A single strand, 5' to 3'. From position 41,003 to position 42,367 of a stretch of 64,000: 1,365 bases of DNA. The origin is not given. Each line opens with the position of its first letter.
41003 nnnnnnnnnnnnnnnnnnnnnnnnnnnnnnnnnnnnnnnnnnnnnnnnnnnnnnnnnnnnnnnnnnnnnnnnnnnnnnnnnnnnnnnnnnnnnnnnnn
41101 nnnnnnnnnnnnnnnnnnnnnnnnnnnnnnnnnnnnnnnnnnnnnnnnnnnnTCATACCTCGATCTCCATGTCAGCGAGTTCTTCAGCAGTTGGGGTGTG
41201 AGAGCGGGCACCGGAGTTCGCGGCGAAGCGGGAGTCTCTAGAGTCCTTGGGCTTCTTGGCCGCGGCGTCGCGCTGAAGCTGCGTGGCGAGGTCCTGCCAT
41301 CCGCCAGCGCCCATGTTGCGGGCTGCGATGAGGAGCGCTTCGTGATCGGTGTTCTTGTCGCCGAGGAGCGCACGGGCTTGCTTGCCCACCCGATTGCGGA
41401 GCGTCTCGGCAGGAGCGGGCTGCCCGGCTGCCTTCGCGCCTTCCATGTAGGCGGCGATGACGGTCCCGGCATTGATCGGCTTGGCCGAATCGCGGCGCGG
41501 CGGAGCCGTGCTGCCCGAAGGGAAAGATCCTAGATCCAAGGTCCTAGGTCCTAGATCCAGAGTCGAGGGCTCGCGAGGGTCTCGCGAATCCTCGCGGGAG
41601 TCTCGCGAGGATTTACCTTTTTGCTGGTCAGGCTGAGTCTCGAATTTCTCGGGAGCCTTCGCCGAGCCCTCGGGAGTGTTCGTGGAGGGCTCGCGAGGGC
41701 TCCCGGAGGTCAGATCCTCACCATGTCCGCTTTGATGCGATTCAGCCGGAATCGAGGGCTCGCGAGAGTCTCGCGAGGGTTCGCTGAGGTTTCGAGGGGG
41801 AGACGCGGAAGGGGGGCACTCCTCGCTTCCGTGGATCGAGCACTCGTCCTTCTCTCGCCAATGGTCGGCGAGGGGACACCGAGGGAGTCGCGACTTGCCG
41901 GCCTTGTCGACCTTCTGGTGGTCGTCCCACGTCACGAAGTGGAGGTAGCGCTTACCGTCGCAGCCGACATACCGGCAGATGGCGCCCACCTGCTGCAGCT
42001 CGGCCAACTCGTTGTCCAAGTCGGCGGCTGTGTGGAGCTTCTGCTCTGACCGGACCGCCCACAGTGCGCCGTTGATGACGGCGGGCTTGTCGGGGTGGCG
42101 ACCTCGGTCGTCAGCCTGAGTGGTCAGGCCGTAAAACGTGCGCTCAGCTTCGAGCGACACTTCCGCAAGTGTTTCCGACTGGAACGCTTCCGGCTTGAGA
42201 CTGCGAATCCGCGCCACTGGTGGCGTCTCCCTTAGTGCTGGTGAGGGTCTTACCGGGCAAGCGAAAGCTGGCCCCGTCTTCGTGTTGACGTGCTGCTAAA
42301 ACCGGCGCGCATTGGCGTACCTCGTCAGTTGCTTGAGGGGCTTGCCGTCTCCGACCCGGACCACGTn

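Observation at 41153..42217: Iteron-like TCGCGAG repeats inside the replication initiator gene; candidate origin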

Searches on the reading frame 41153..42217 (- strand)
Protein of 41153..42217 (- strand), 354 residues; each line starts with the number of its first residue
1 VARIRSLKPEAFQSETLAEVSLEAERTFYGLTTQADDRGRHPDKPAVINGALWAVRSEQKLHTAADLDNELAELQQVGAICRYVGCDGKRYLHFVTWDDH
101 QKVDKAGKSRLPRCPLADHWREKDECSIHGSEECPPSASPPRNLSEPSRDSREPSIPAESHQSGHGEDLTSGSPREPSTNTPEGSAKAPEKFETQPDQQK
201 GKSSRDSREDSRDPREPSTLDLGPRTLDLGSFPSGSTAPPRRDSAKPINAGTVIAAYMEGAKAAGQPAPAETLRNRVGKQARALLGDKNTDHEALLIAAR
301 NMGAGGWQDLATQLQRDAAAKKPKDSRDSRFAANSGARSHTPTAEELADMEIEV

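Call 6: search_protein_families(library=pfam, proteins=[window:41153-42217:-], max_evalue=0.01)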
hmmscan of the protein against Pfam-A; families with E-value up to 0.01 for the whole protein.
window:41153-42217:- (354 aa): 0 families

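Call 7: search_protein_families(library=phrogs, proteins=[window:41153-42217:-], max_evalue=0.001)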
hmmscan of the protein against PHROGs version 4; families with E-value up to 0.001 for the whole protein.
window:41153-42217:- (354 aa): 5 families
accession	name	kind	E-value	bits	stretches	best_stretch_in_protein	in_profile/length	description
phrog_2149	-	DNA, RNA and nucleotide metabolism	7.2e-28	99.2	1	2-211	1-197/289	replication initiation protein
phrog_1408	-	DNA, RNA and nucleotide metabolism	9.2e-28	98.6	1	1-186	1-191/302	replication initiation protein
phrog_16167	-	DNA, RNA and nucleotide metabolism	4.6e-14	53.9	1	1-191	1-186/315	replication initiation protein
phrog_12556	-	DNA, RNA and nucleotide metabolism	2.2e-08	35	1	1-108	1-100/347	replication initiation protein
phrog_17247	-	unknown function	1.3e-07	32.2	1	1-129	1-122/295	-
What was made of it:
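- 41153..42217 (-): Replication initiator gene (354 aa, GTG start). It has an N-terminal winged-helix domain, a disordered linker and a C-terminal helical domain. PHROG 2149 and 1408 'replication initiation protein', E about 1e-27 over aa 1-~200 (call 7).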

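Call 9: search_dna_similar(query=window:41153-42217:-, collection=phages, mode=protein, max_rows=40)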
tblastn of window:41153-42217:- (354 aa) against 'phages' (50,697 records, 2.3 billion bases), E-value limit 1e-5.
Records with a match: 240; places in all: 240; records where one place covers at least 80% of the query: 0.
Best place of each record, by identity: <60% 240.
By first word of the organism name: Mycobacterium 130; Gordonia 79; Streptomyces 8; Bacteriophage 4; Propionibacterium 4; Arthrobacter 3; Klebsiella 2; Pseudomonas 2; Hafnia 2; Enterobacter 2; and 4 more.
By host as written in the record: Mycobacterium smegmatis mc2 155 94; Gordonia terrae 3612 71; Mycobacterium smegmatis mc#155 16; - 12; Streptomyces venezuelae ATCC 10712 8; Propionibacterium freudenreichii 4; Gordonia rubripertincta NRRL B-16540 4; Arthrobacter globiformis B-2979 2; and 24 more.
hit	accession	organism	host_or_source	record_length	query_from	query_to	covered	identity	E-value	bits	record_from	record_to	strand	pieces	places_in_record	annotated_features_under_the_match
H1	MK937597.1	Gordonia phage Spooky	Gordonia terrae 3612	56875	3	182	51%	34.0%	1e-16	87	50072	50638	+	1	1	90: hypothetical protein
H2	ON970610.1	Mycobacterium phage Beakin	Mycobacterium smegmatis mc#155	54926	2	199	56%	30.7%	1e-10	69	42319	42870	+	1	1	71: RepA-like replication initiator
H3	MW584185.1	Mycobacterium phage prophiGD05-3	Mycobacterium abscessus GD05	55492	3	189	53%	32.3%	2e-9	65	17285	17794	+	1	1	30: RepA-like replication initiator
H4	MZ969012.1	Mycobacterium phage Saroj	Mycolibacterium smegmatis mc^2 155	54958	6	199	55%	29.7%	1e-8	62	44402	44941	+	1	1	helix-turn-helix DNA binding protein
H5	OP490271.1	Mycobacterium phage Ritam007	Mycolicobacterium smegmatis mc^2 155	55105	6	199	55%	29.7%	1e-8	62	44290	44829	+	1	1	HTH DNA binding protein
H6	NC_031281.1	Mycobacterium phage Panchino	Mycobacterium smegmatis mc2 155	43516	2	184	52%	30.8%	3e-10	67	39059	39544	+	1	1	57: replication initiation protein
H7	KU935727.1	Mycobacterium phage Panchino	Mycobacterium smegmatis mc2 155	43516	2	184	52%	30.8%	3e-10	67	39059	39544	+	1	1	57: hypothetical protein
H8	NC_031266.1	Mycobacterium phage Phrann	Mycobacterium smegmatis mc2 155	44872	2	179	50%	31.1%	3e-10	68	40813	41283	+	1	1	60: replication initiation protein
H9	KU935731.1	Mycobacterium phage Phrann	Mycobacterium smegmatis mc2 155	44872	2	179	50%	31.1%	3e-10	68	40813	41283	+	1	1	60: hypothetical protein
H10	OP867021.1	Mycobacterium phage Shweta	Mycobacterium smegmatis mc#155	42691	2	179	50%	31.1%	3e-10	67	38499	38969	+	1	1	59: helix-turn-helix DNA binding protein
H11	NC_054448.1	Mycobacterium phage Raymond7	Mycobacterium smegmatis mc2 155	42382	2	179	50%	31.1%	4e-10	67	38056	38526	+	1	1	54: replication initiation protein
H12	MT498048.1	Mycobacterium phage Raymond7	Mycobacterium smegmatis mc2 155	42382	2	179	50%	31.1%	4e-10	67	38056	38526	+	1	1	54: helix-turn-helix DNA binding domain protein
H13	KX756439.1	Mycobacterium phage PhancyPhin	Mycobacterium smegmatis mc2 155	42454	2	179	50%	31.1%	4e-10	67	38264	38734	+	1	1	hypothetical protein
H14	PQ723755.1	Mycobacterium phage Hanako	Mycobacterium smegmatis mc2 155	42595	2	179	50%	31.1%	4e-10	67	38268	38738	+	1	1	60: hypothetical protein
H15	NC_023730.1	Mycobacterium phage Redi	Mycobacterium smegmatis mc2 155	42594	2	179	50%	31.1%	4e-10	67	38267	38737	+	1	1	61: replication initiation protein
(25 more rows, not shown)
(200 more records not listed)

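Call 10: find_homologous_proteins(query=window:41153-42217:-, max_evalue=0.001)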
Query window:41153-42217:- (354 aa): 307 proteins with E <= 0.001 among 8000 candidates; the best 120 are listed.
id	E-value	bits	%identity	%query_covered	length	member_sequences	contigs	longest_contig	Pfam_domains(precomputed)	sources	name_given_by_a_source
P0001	1.5e-232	789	100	100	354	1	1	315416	-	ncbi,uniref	ncbi:hypothetical protein ACIBCT_20880 [Streptosporangium sp. NPDC050855]|uniref:hypothetical protei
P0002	4.3e-109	383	60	95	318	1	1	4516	-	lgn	-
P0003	9.0e-82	293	51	90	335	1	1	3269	-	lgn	-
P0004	8.8e-81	290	53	90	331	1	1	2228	-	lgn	-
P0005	5.7e-80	287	50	90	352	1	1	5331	-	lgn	-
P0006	2.3e-79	285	49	99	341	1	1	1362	-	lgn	-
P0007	3.5e-77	278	49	90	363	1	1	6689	-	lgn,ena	-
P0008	5.4e-74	268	46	90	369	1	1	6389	-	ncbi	-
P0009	3.3e-73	265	47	90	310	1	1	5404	-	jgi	jgi:hypothetical protein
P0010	5.9e-73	264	48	91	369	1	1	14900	-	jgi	jgi:hypothetical protein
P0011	3.2e-72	262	48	90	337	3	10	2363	-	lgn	-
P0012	4.3e-72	261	48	91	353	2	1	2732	-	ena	-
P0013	7.0e-71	257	47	90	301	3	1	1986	-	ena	-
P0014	1.6e-70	256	48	91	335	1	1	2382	-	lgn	-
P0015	3.5e-70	255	47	91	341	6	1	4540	-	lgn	-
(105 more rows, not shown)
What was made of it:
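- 41153..42217 (-): The identical protein is annotated as hypothetical in Streptosporangium sp. NPDC050855 (call 10).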

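Call 13: find_related_loci(query=A1, collection=genome_contigs, flank=4000)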
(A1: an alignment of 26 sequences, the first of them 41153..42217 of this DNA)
Query A1 (354 aa) in genome_contigs; peptide patterns used: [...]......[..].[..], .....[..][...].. (x = any residue, [..] = any of these).
600 stretches matched a pattern (row limit reached: there are more); 517 encode a relative of the query (tblastn E <= 1e-3); the best 80 are kept; 80 distinct loci.
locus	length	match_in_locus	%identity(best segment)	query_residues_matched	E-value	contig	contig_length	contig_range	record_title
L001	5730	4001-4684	56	1-247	1e-75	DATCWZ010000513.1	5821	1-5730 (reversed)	MAG TPA_asm: Streptomyces sp. isolate SMAG_U7424 k141_881781, whole genome shotgun sequence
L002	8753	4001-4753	43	1-287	9e-60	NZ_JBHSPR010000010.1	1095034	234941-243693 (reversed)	Plantactinospora solaniradicis strain CGMCC 4.7284 platanus_K_17_124_10, whole genome shotgun sequence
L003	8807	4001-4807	40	1-285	5e-52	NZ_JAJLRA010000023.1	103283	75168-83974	Streptacidiphilus sp. ASG 303 NODE_23_length_103283_cov_28.2323, whole genome shotgun sequence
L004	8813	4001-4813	39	1-287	1e-51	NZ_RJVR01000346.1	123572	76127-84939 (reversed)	Actinacidiphila soli strain LAM7114 Z_ctg553, whole genome shotgun sequence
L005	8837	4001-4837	41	1-288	1e-51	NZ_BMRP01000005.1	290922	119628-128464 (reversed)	Streptomyces albospinus strain JCM 3399 sequence005, whole genome shotgun sequence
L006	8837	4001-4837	41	1-288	3e-51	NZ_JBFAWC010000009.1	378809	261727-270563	Streptomyces sp. NPDC052114 NPDC052114_146_D7.ctg-0009, whole genome shotgun sequence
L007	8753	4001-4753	42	1-259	5e-51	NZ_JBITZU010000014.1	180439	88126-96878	Kitasatospora sp. NPDC052896 NPDC052896_409_D12.ctg-0014, whole genome shotgun sequence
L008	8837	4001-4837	40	1-288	8e-51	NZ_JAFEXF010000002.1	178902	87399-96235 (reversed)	Streptomyces sp. G44 NODE_2_length_178902_cov_12.482433, whole genome shotgun sequence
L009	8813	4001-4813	38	1-287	2e-50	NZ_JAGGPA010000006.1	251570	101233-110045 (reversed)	Streptomyces sp. ISL-96 ISL96_7, whole genome shotgun sequence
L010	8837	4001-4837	42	1-288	2e-50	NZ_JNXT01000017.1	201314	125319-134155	Streptomyces alboflavus strain NRRL B-2373 contig17.1, whole genome shotgun sequence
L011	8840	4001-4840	39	1-288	2e-50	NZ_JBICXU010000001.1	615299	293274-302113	Streptomyces sp. NPDC048416 NPDC048416_33_F5.ctg-0001, whole genome shotgun sequence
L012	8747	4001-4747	42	1-261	5e-50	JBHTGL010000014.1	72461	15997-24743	Streptomyces sanglieri strain JCM 12607 tig00001093, whole genome shotgun sequence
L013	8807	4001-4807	39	1-285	4e-50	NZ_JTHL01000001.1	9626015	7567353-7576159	Streptomyces sp. 150FB scaffold00001, whole genome shotgun sequence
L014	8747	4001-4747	42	1-261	5e-50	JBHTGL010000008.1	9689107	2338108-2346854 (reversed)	Streptomyces sanglieri strain JCM 12607 tig00001087, whole genome shotgun sequence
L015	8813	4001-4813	39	1-287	5e-50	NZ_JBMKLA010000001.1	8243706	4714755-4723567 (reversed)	Streptomyces echiniscabiei strain WI04-05B 1, whole genome shotgun sequence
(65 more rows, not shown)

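Call 14: find_related_loci(query=A1, collection=viral_contigs, flank=4000)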
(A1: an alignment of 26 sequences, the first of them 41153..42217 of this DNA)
Query A1 (354 aa) in viral_contigs; peptide patterns used: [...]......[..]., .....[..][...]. (x = any residue, [..] = any of these).
600 stretches matched a pattern (row limit reached: there are more); 499 encode a relative of the query (tblastn E <= 1e-3); the best 80 are kept; 80 distinct loci.
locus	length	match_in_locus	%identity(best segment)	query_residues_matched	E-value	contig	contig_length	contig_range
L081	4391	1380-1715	56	1-115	5e-37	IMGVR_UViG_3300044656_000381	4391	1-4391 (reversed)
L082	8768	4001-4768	30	1-320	7e-24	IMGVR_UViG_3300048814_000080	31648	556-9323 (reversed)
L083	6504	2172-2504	47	1-113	3e-23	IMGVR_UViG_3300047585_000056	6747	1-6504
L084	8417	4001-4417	39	1-135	3e-23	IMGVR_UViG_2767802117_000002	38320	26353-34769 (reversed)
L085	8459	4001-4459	39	1-163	6e-23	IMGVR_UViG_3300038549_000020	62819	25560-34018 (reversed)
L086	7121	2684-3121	40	1-172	1e-22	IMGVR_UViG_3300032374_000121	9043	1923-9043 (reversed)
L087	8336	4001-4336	37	1-115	7e-22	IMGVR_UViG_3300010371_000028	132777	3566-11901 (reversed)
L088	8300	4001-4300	45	1-105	4e-21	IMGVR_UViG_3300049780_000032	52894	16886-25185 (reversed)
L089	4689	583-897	44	6-114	1e-20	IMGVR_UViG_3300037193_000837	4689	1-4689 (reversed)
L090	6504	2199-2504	45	1-104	5e-19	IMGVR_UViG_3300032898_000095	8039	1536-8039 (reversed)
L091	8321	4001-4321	39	1-112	5e-19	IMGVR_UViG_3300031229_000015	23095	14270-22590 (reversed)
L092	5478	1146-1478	42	1-113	9e-19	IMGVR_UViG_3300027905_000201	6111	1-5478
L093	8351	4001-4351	40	1-116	1e-18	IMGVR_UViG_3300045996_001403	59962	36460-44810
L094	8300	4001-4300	39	1-105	1e-18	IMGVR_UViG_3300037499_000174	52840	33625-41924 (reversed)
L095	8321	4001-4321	39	1-112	1e-18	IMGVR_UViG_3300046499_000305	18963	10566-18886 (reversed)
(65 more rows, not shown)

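Call 19: find_related_loci(query=A1, collection=metagenome_contigs, flank=3000)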
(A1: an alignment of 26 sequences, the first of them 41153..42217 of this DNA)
Query A1 (354 aa) in metagenome_contigs; peptide patterns used: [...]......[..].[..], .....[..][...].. (x = any residue, [..] = any of these).
600 stretches matched a pattern (row limit reached: there are more); 482 encode a relative of the query (tblastn E <= 1e-3); the best 80 are kept; 80 distinct loci.
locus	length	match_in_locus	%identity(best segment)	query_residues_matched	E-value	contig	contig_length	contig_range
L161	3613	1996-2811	46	1-320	1e-70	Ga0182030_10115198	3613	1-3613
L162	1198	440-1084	49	1-230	2e-56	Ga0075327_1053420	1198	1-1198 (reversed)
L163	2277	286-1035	44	1-282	3e-52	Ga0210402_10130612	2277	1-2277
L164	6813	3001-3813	41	1-287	2e-51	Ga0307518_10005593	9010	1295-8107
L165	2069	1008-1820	37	1-287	5e-50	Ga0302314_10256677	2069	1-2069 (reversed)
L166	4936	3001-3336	62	1-115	3e-44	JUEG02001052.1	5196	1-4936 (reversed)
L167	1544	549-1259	36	1-287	3e-42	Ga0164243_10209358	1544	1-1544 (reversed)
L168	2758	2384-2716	57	1-114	1e-38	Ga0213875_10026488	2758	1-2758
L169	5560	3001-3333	54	1-114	8e-36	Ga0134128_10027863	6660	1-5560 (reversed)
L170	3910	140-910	31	1-319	4e-24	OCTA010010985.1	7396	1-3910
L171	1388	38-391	40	1-122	2e-24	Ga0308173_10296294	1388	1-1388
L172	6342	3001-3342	39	1-118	7e-24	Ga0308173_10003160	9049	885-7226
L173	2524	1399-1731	47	1-113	2e-23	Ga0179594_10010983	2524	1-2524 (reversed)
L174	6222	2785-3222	40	1-172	5e-23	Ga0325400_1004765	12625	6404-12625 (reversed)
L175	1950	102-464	38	1-130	1e-22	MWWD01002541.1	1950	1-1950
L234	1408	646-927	42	1-102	5e-15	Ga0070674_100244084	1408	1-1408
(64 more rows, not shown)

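Call 27: search_solved_structures(query=A1, max_evalue=1, show_alignments=2)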
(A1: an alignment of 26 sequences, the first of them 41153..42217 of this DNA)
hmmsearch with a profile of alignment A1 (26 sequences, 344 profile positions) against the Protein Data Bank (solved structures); distinct sequences matched with E-value up to 1: 2.
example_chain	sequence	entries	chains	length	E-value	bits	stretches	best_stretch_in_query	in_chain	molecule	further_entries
7xc2_C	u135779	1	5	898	0.37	14.1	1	236-321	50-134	CNL9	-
7xe0_A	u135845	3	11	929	0.47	13.7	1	236-319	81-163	Sr35 | CNL9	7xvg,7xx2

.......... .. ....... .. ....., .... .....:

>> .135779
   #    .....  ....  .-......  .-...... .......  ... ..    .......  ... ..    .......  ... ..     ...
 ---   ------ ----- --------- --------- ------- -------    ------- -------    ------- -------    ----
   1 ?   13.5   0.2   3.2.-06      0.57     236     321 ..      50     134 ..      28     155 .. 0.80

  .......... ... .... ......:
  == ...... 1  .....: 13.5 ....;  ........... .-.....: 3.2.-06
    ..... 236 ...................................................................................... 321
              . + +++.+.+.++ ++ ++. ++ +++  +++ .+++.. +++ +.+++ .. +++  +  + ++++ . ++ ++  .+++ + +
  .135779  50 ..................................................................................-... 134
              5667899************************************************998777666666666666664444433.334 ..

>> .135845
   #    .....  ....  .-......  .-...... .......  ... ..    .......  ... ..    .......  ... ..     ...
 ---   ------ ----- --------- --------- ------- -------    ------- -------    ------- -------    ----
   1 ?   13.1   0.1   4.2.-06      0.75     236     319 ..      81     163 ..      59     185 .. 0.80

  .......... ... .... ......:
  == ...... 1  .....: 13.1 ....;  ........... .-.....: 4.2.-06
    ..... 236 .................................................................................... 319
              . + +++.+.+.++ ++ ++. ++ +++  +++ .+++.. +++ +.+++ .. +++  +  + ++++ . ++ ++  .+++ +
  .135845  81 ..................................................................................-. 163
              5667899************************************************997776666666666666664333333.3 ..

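Call 28: search_protein_families(library=pfam, alignment_id=A1, max_evalue=1)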
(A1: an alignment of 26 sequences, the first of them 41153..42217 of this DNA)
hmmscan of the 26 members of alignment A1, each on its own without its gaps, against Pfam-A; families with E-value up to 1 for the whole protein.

A. member 1, window:41153-42217:- (354 aa): 0 families

B. families by the number of members that match (of 26 scanned): 3 families
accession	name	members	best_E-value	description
PF03459.23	TOBE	1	0.053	TOBE domain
PF17820.7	PDZ_6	1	0.1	PDZ domain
PF02847.23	MA3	1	0.18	MA3 domain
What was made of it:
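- On RepA_N plasmid initiators (pSK41 type): No hit at E<=1 in 26 members (call 28).
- On Rep_3 iteron plasmids: No Rep_3 hit (call 28).
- Closest known: Phage lambda O protein and ori-lambda. Different: There is no sequence relationship: no Pfam Phage_rep_O hit (calls 6, 28).
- Closest known: Iteron plasmids with Rep_3 initiators. Different: No Rep_3 match (call 28).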

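Call 29: search_protein_families(library=ncbifam, proteins=[window:41153-42217:-], max_evalue=0.1)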
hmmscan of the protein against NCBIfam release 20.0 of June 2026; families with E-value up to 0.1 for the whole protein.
window:41153-42217:- (354 aa): 0 families
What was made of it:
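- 41153..42217 (-): No Pfam, NCBIfam or PDB-sequence hit (calls 6, 27-29).
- Tried and rejected: Pfam, NCBIfam and PDB-sequence searches for the initiator returned nothing useful (calls 6, 27-29).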

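Call 34: predict_structure(alignment_id=A1)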
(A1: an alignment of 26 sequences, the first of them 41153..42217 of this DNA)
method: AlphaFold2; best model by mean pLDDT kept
length: 354 residues; sequences in the alignment: 26
mean_pLDDT: 65.6   pTM: 0.38
mean pLDDT of the five models: 65.6, 63.3, 63.0, 62.0, 61.6
residues with pLDDT >= 90: 92; 70-90: 68; 50-70: 55; < 50: 139
segments of 3 or more residues with pLDDT < 50: 109-129, 139-188, 190-217, 222-224, 228-237, 331-342, 352-354
pLDDT, mean of each block of 10 residues (from residue 1): 56 74 90 86 88 73 89 90 86 80 52 41 40 49 40 38 35 38 38 39 40 45 48 50 79 97 94 96 94 95 87 91 63 46 55 46
secondary structure, 60 per line:
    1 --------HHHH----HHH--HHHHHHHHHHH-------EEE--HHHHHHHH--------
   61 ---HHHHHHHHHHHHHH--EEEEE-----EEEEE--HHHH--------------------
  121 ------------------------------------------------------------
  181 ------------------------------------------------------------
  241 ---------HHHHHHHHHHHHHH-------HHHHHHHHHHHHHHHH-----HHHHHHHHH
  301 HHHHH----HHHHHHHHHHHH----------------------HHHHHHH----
elements in order: H9-12 H22-32 E40-42 H45-52 H64-77 E80-84 E90-94 H97-100 H250-263 H271-286 H292-305 H310-321 H344-350
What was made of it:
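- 41153..42217 (-): AF2 model: call 34.
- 41903..42217 (-): Coding region for the N-terminal winged-helix domain (aa 1-~105), the presumed origin-binding domain. pLDDT is 74-90 over aa 11-100 (call 34).
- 41243..41485 (-): Coding region for the C-terminal four-helix domain (aa 245-325), the presumed contact with the loader or helicase. pLDDT is 87-97 over aa 251-320 (call 34).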

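Call 37: fold_search(model_id=the predicted structure, library=pdb)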
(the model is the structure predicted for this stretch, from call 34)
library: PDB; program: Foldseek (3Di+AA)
matches with E <= 10: 468; with E <= 0.001: 0
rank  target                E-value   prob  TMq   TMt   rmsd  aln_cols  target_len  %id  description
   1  9gc3_A                1.0e-01  0.99  0.19  0.12   8.1       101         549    8  yeast TFIIIC TauB subcomplex bound to a tRNA gene (released 2024-11-27)
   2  9a6f_A                1.1e-01  0.92  0.18  0.23   9.6       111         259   15  Integrative model of CODY-YPPF by crosslinking MS and deep learning (released 2024-09-18)
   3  2b0l_A                1.3e-01  0.99  0.19  0.56   3.6        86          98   13  C-terminal DNA binding domain of transcriptional pleiotropic repressor CodY. (released 2006-02-21)
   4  2w57_A                1.3e-01  0.99  0.17  0.42   3.2        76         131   14  Crystal structure of the Vibrio cholerae ferric uptake regulator (Fur) reveals structural rearrangement of the DNA-bin (released 2009-01-20)
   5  2fe3_B                1.4e-01  0.99  0.19  0.42   3.5        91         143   20  The crystal structure of bacillus subtilis PerR-Zn reveals a novel Zn(Cys)4 Structural redox switch (released 2006-12-19)
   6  3eco_A                1.5e-01  0.99  0.18  0.43   4.2        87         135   21  Crystal structure of MepR, a transcription regulator of the Staphylococcus aureus multidrug efflux pump MepA (released 2009-02-10)
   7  2fe3_A                1.7e-01  0.99  0.19  0.45   2.9        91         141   22  The crystal structure of bacillus subtilis PerR-Zn reveals a novel Zn(Cys)4 Structural redox switch (released 2006-12-19)
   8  3cta                  1.7e-01  0.98  0.16  0.29   2.1        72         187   14  Crystal structure of riboflavin kinase from Thermoplasma acidophilum (released 2008-04-29)
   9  5loe_B                1.7e-01  0.95  0.18  0.23   4.2        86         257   14  Structure of full length Cody from Bacillus subtilis in complex with Ile (released 2017-01-11)
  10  5l0p                  1.9e-01  0.97  0.16  0.18   3.9        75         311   16  Symmetry-based assembly of a two-dimensional protein lattice (released 2017-03-29)
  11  3f8n_B                2.2e-01  0.95  0.19  0.43   3.4        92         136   22  Crystal structure of PerR-Zn-Mn (released 2009-06-16)
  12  5fd5_B                2.3e-01  0.96  0.17  0.39   3.5        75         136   13  manganese uptake regulator (released 2016-12-28)
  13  3f8n_A                2.5e-01  0.93  0.18  0.43   3.4        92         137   22  Crystal structure of PerR-Zn-Mn (released 2009-06-16)
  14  1okr_B                2.5e-01  0.66  0.17  0.43  14.6       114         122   15  Three-dimensional structure of S.aureus methicillin-resistance regulating transcriptional repressor MecI. (released 2003-10-09)
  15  2fu4_A                2.6e-01  0.97  0.17  0.63   3.2        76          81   16  Crystal Structure of the DNA binding domain of E.coli FUR (Ferric Uptake Regulator) (released 2006-05-16)
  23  4pql_A                3.1e-01  0.94  0.19  0.46   4.0        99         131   13  N-Terminal domain of DNA binding protein (released 2014-06-11)
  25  4pql_B                3.2e-01  0.93  0.18  0.45   4.4        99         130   13  N-Terminal domain of DNA binding protein (released 2014-06-11)
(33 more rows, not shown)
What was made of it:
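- The winged-helix centromere-binding protein TubR is among the Foldseek matches (call 37).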
